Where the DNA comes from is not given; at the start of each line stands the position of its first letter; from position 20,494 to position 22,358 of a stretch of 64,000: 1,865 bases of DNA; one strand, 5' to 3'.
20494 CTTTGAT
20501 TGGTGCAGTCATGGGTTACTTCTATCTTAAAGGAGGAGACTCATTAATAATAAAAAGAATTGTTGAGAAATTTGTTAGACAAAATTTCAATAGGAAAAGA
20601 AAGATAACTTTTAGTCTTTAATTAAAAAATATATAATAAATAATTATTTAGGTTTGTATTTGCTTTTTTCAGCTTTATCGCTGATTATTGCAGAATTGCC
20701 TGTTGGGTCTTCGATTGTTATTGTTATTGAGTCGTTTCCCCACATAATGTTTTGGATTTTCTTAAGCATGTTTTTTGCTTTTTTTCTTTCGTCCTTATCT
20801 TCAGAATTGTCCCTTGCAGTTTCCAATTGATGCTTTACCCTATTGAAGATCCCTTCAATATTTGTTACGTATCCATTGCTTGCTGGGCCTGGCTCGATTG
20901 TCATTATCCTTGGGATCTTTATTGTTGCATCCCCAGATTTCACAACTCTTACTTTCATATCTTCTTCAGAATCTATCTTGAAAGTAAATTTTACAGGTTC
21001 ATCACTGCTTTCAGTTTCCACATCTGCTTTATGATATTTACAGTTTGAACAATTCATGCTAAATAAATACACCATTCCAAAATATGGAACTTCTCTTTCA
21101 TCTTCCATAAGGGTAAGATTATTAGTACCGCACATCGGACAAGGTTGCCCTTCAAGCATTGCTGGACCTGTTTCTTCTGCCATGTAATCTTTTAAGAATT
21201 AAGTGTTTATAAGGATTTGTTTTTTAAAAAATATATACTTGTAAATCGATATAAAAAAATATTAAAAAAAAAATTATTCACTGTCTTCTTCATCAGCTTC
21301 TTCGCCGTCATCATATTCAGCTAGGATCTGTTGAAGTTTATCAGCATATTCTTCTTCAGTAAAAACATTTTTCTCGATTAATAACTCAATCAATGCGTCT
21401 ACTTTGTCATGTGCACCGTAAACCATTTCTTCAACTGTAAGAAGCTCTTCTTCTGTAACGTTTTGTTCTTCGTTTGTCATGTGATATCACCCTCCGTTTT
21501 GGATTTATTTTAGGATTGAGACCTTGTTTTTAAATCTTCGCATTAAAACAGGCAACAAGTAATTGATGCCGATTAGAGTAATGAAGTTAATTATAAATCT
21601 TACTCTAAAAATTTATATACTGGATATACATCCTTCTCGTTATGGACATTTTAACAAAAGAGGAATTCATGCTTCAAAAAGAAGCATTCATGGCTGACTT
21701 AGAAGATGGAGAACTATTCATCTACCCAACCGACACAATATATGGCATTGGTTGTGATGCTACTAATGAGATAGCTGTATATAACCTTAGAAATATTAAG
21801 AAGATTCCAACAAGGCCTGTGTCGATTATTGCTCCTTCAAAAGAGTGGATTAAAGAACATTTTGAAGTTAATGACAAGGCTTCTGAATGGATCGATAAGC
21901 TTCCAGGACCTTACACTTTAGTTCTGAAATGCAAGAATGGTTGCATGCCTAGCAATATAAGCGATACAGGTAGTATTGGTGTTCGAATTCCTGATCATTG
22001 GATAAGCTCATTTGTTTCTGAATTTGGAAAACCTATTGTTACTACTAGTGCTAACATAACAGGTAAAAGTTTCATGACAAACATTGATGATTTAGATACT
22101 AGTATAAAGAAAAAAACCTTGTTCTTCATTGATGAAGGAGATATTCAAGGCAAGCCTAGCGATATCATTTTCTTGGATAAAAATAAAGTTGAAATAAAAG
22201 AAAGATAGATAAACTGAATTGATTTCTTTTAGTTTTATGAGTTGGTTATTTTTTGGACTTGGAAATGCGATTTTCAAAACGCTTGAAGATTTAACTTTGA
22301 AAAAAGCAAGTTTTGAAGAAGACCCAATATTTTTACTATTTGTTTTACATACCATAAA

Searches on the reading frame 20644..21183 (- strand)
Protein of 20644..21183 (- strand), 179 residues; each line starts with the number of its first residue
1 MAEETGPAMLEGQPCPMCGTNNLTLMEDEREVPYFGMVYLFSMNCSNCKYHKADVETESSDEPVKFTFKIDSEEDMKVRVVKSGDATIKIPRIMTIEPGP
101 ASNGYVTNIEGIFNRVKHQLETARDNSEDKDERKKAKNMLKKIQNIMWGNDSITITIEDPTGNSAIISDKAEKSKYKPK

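Call 22: search_protein_families(library=pfam, proteins=[window:20644-21183:-], max_evalue=0.001)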
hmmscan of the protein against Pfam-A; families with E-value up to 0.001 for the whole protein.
window:20644-21183:- (179 aa): 2 families
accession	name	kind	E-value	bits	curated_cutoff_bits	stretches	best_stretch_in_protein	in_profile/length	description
PF22794.1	jr-ZPR1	-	5e-21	75.4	27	1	74-175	1-105/125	ZPR1 jelly-roll domain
PF03367.19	Zn_ribbon_ZPR1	-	6.6e-07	29.1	23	1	14-57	8-50/56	ZPR1 zinc-finger domain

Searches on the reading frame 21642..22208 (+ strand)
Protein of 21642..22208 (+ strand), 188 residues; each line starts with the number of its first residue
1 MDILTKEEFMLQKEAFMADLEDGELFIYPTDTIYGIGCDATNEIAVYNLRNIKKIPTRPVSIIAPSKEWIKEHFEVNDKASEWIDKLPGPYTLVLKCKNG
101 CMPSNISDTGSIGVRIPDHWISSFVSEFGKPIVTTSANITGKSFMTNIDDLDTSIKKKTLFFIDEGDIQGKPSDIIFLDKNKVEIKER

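Call 22: search_protein_families(library=pfam, proteins=[window:21642-22208:+], max_evalue=0.001)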
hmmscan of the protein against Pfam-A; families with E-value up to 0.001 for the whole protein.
window:21642-22208:+ (188 aa): 1 family
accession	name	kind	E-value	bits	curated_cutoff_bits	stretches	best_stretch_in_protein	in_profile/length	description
PF01300.24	Sua5_yciO_yrdC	-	7.5e-40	136.7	25.1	1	20-185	3-174/178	Telomere recombination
